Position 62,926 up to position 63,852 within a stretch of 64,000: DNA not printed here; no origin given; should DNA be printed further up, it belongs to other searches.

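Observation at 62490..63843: AT-rich two-gene cassette with a HEPN (Rx4H) protein and an unknown partner, preceded by TTGGATA repeats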

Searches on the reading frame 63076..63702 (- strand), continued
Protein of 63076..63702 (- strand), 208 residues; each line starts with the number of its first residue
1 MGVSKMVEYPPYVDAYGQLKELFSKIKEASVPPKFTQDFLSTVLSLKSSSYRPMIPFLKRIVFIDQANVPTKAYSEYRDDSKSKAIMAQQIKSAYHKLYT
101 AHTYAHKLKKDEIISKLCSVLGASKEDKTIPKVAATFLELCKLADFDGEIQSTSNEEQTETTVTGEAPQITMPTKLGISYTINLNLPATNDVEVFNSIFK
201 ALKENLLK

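Call 46: search_protein_families(library=pfam, alignment_id=A3, max_evalue=0.00001)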
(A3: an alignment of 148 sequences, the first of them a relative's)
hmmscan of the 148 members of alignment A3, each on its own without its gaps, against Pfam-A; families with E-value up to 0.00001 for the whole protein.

A. member 1, L004:5420-5809:+ (130 aa): 1 family
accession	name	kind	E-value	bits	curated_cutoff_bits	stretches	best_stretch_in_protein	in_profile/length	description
PF00293.34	NUDIX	-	1e-13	51.9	21.1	1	8-107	7-119/134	NUDIX domain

B. families by the number of members that match (of 148 scanned): 156 families (the first 25 are shown)
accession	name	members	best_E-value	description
PF00144.29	Beta-lactamase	3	9.2e-61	Beta-lactamase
PF07719.23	TPR_2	3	4.1e-38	Tetratricopeptide repeat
PF00589.27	Phage_integrase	3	2.5e-20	Phage integrase family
PF02867.20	Ribonuc_red_lgC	2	7.1e-147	Ribonucleotide reductase, barrel domain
PF00515.34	TPR_1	2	2.2e-41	Tetratricopeptide repeat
PF13181.12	TPR_8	2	2.1e-36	Tetratricopeptide repeat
PF01555.25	N6_N4_Mtase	2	5.7e-32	DNA methylase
PF13414.12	TPR_11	2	5.9e-30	TPR repeat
PF13431.12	TPR_17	2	6.1e-29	Tetratricopeptide repeat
PF13428.12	TPR_14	2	1.7e-24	Tetratricopeptide repeat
PF12637.14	TSCPD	2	9.8e-24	TSCPD domain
PF04542.20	Sigma70_r2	2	2.4e-22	Sigma-70 region 2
PF13432.12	TPR_16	2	2e-20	Tetratricopeptide repeat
PF13371.12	TPR_9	2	6.1e-20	Tetratricopeptide repeat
PF13304.12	AAA_21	2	3e-15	AAA domain, putative AbiEii toxin, Type IV TA system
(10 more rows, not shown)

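Call 51: find_encoding_contigs(protein=P0002, flank=3000, max_places=2)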
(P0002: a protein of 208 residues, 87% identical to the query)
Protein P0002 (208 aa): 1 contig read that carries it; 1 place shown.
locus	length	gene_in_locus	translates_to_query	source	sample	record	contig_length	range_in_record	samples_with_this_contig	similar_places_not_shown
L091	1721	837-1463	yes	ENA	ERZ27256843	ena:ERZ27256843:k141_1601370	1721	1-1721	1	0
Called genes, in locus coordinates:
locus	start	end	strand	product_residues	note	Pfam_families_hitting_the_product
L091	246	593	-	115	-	-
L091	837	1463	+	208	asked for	PF17278:DUF5343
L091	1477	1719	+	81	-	?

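Call 52: find_encoding_contigs(protein=P0007, flank=3000, max_places=2)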
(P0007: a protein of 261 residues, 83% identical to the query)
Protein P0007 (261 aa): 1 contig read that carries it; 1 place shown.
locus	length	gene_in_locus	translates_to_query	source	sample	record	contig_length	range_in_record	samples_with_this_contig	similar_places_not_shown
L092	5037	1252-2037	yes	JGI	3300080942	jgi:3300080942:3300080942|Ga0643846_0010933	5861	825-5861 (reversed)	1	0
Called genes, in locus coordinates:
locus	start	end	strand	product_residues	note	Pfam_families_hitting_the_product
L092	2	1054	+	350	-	?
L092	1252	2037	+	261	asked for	PF17278:DUF5343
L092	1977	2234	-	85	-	-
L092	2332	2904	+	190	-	PF18731:HEPN_Swt1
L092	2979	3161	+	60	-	-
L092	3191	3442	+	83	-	PF04365:BrnT_toxin (weak)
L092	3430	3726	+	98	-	-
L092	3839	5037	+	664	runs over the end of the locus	PF00270:DEAD (faint), PF04851:ResIII, PF17757:UvrB_inter, PF27431:UvrB_3rd, PF00271:Helicase_C, PF12344:UvrB, PF02151:UVR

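Call 53: find_encoding_contigs(protein=P0009, flank=5000, max_places=2)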
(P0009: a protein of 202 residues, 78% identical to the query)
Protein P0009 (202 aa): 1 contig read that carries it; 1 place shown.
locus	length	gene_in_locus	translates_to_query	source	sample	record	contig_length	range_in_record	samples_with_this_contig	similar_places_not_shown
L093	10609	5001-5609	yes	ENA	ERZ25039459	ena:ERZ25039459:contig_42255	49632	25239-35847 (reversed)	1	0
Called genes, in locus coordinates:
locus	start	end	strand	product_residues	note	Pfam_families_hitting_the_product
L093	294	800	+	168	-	-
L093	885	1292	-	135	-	-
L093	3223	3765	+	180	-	-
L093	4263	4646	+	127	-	-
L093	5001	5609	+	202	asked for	PF17278:DUF5343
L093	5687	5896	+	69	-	-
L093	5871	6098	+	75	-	-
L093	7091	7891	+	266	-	-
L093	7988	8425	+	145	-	-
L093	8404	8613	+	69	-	PF13091:PLDc_2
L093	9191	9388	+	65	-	-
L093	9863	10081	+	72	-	-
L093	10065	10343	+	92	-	-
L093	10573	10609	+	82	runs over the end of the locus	-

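Call 54: find_encoding_contigs(protein=P0012, flank=5000, max_places=2)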
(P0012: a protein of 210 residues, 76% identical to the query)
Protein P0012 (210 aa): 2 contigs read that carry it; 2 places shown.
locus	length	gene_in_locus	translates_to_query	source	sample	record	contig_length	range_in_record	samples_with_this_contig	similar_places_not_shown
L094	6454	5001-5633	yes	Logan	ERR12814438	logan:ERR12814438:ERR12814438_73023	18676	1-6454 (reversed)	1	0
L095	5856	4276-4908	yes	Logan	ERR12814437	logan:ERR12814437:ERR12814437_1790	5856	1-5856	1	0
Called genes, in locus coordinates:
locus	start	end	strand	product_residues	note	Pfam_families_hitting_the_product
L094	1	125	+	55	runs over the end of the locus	-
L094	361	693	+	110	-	-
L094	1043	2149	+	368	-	-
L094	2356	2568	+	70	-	-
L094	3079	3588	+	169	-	-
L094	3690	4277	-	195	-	-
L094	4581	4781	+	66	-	-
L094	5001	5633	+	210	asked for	PF17278:DUF5343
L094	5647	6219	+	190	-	PF18731:HEPN_Swt1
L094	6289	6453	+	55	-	?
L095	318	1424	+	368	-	-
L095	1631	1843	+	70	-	-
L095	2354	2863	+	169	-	-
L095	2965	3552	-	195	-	-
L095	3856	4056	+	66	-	-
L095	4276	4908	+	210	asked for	PF17278:DUF5343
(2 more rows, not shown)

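Call 55: search_protein_representatives(alignment_id=A1)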
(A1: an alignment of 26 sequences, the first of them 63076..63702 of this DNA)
Query: 26 sequences, 203 profile positions. Proteins with E-value up to 0.001 (for the whole library): 2181; up to 1e-10: 1235; up to 1e-30: 159. The best 150 are listed.
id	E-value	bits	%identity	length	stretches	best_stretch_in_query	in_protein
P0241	4.2e-82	291.2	-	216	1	1-202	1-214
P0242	5.7e-80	284.3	-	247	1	3-202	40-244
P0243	5.1e-74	264.9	-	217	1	3-202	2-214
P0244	5.5e-68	245.1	-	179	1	1-164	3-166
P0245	9.2e-65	234.6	-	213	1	3-202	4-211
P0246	1.9e-61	223.8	-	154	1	49-203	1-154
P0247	3.6e-61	222.9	-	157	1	49-203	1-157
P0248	1.2e-60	221.2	-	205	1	6-203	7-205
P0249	9.8e-58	211.7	-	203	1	1-203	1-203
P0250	1.2e-57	211.3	-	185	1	1-160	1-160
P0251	2.2e-55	204.0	-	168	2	78-203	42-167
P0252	2.8e-55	203.6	-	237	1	6-203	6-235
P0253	4.9e-55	202.8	-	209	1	1-202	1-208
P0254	2.0e-54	200.9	-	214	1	6-203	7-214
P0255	8.3e-54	198.9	-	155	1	1-121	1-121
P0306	6.4e-39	150.2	-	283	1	6-202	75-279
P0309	1.8e-38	148.8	-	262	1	6-202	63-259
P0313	8.3e-38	146.6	-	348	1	8-202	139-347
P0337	3.1e-35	138.2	-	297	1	7-202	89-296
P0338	4.6e-35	137.7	-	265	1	7-201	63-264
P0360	5.0e-33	131.0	-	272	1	7-201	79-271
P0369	3.0e-32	128.5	-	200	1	41-155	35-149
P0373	5.3e-32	127.6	-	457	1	2-155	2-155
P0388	3.3e-31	125.1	-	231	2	15-160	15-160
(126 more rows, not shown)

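Call 56: search_protein_families(library=pfam, proteins=[P0373, P0313, P0337, P0306, P0360, P0309, P0338, P0388, P0369], max_evalue=0.01)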
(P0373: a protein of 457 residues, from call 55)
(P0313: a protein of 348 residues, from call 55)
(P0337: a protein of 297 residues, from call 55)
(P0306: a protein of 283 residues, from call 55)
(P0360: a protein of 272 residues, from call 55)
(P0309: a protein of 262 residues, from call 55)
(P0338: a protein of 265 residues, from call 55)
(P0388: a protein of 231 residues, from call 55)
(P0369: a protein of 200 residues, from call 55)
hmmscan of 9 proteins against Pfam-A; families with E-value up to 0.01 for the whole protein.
P0373 (457 aa): 4 families
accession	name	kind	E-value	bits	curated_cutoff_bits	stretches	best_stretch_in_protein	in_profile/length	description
PF17278.7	DUF5343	-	9.7e-40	136.5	27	1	6-143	1-137/140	Family of unknown function (DUF5343)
PF00069.31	Pkinase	-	8.4e-33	114.3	31.7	1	181-445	1-254/263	Protein kinase domain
PF07714.23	PK_Tyr_Ser-Thr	-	4.3e-20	72.5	23.1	1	183-444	3-250/258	Protein tyrosine and serine/threonine kinase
PF01636.29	APH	-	0.0058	16.8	23.2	0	214-309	22-111/239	Phosphotransferase enzyme family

P0313 (348 aa): 1 family
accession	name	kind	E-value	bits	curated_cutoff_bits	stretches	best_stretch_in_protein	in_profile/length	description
PF17278.7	DUF5343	-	1.4e-42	145.7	27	1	140-272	4-138/140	Family of unknown function (DUF5343)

P0337 (297 aa): 1 family
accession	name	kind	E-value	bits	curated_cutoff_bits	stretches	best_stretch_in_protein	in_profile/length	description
PF17278.7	DUF5343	-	3.8e-43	147.6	27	1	89-225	2-138/140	Family of unknown function (DUF5343)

P0306 (283 aa): 1 family
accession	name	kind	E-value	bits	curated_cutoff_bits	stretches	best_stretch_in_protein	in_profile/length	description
PF17278.7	DUF5343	-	2.5e-38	132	27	1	75-212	1-137/140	Family of unknown function (DUF5343)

P0360 (272 aa): 1 family
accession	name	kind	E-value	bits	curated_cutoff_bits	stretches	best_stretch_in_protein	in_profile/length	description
PF17278.7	DUF5343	-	1.3e-41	142.6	27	1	79-215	2-138/140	Family of unknown function (DUF5343)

P0309 (262 aa): 1 family
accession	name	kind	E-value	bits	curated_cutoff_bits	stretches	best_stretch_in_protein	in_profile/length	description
PF17278.7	DUF5343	-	3.6e-35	121.7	27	1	63-201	1-138/140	Family of unknown function (DUF5343)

P0338 (265 aa): 1 family
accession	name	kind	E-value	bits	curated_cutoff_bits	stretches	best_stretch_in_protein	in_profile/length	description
PF17278.7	DUF5343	-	7.4e-43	146.6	27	1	63-198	2-137/140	Family of unknown function (DUF5343)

P0388 (231 aa): 1 family
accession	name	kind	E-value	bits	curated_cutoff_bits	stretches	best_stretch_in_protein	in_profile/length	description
PF17278.7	DUF5343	-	1.3e-37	129.7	27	1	7-143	2-137/140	Family of unknown function (DUF5343)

P0369 (200 aa): 1 family
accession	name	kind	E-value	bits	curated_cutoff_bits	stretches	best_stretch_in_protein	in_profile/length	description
PF17278.7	DUF5343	-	3e-27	96.1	27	1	35-131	35-131/140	Family of unknown function (DUF5343)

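Call 62: find_related_loci(query=A1, collection=viral_contigs, flank=6000)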
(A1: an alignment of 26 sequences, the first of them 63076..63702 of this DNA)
Query A1 (208 aa) in viral_contigs; peptide patterns used: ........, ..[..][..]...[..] (x = any residue, [..] = any of these).
158 stretches matched a pattern; 5 encode a relative of the query (tblastn E <= 1e-3); 5 distinct loci.
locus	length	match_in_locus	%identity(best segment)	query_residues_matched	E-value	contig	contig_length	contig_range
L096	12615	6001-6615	41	10-208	4e-49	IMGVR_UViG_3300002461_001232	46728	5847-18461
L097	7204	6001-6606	34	11-208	2e-36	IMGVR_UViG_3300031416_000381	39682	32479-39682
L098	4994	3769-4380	34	11-207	8e-35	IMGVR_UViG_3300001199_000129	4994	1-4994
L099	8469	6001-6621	33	11-208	1e-32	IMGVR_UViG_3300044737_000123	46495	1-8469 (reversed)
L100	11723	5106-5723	30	11-207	1e-31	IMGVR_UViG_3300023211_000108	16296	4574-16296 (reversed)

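Call 64: fold_search(model_id=the predicted structure, library=viral)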
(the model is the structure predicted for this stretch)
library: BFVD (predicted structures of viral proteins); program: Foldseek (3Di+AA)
matches with E <= 10: 87; with E <= 0.001: 0
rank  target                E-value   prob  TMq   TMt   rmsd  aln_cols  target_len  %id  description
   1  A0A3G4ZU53            7.5e-01  0.10  0.20  0.14  17.8       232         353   13  Uncharacterized protein [Edafosvirus sp.]
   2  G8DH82                8.7e-01  0.06  0.12  0.12  26.5       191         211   10  (no name in the UniProt tables at hand)
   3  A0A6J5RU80            1.1e+00  0.08  0.22  0.15  15.9       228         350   15  Uncharacterized protein [uncultured Caudovirales phage]
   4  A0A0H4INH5            1.1e+00  0.06  0.15  0.09  17.3       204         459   13  Uncharacterized protein [Stenotrophomonas phage IME-SM1]
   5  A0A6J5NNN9            1.3e+00  0.03  0.11  0.05  18.9       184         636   15  Uncharacterized protein [uncultured Caudovirales phage]
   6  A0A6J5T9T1            1.4e+00  0.04  0.14  0.13  19.1       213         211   12  Uncharacterized protein [uncultured Caudovirales phage]
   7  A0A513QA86            1.9e+00  0.05  0.14  0.16  18.0       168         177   10  VP3 (Fragment) [Porcine rotavirus A]
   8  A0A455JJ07            1.9e+00  0.04  0.15  0.06  19.2       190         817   10  RING-type E3 ubiquitin transferase [Cervid alphaherpesvirus 2]
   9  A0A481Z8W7            2.4e+00  0.02  0.10  0.08  19.9       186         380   12  HNH endonuclease [Pithovirus LCPAC302]
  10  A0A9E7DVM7            2.6e+00  0.05  0.16  0.16  20.1       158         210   16  (no name in the UniProt tables at hand)
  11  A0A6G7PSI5            2.8e+00  0.03  0.12  0.03  19.8       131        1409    8  Polyprotein (Fragment) [Racaecavirus sp.]
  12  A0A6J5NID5            2.8e+00  0.03  0.14  0.16  17.9       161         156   12  Uncharacterized protein [uncultured Caudovirales phage]
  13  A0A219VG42            2.8e+00  0.02  0.13  0.06  20.5       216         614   12  Tail tape measure protein [Leuconostoc phage LDG]
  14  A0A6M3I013            2.9e+00  0.16  0.15  0.19   6.4        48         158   17  (no name in the UniProt tables at hand)
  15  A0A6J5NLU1            2.9e+00  0.04  0.16  0.14  23.0       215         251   14  Uncharacterized protein [uncultured Caudovirales phage]
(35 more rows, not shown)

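Call 76: search_dna_similar(query=window:63076-63687:-, collection=plasmids, mode=protein, max_rows=15)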
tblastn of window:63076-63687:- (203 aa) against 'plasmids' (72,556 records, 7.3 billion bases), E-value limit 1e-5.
No match.

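Call 77: search_dna_similar(query=window:63076-63687:-, collection=phages, mode=protein, max_rows=10)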
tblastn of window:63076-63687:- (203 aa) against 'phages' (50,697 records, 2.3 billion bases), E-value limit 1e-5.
No match.

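Call 78: find_encoding_contigs(protein=P0373, flank=4000, max_places=3)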
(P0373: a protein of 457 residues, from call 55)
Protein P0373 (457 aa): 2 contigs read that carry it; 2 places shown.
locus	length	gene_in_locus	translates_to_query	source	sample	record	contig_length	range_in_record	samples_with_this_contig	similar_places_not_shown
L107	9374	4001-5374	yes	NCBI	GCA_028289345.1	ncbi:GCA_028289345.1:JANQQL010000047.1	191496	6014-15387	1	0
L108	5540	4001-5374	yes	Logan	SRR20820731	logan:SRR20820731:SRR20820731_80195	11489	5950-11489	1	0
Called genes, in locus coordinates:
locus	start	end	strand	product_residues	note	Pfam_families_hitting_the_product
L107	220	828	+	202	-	PF17278:DUF5343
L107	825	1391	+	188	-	PF18731:HEPN_Swt1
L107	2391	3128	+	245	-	-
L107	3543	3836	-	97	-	-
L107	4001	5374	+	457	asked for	PF17278:DUF5343, PF00069:Pkinase, PF07714:PK_Tyr_Ser-Thr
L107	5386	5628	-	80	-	-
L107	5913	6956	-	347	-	PF01548:DEDD_Tnp_IS110, PF02371:Transposase_20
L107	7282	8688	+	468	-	PF01582:TIR (weak), PF13676:TIR_2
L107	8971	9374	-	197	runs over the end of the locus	-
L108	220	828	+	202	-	PF17278:DUF5343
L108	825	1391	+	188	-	PF18731:HEPN_Swt1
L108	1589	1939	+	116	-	-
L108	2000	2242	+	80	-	-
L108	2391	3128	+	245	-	-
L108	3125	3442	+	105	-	-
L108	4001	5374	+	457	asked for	PF17278:DUF5343, PF00069:Pkinase, PF07714:PK_Tyr_Ser-Thr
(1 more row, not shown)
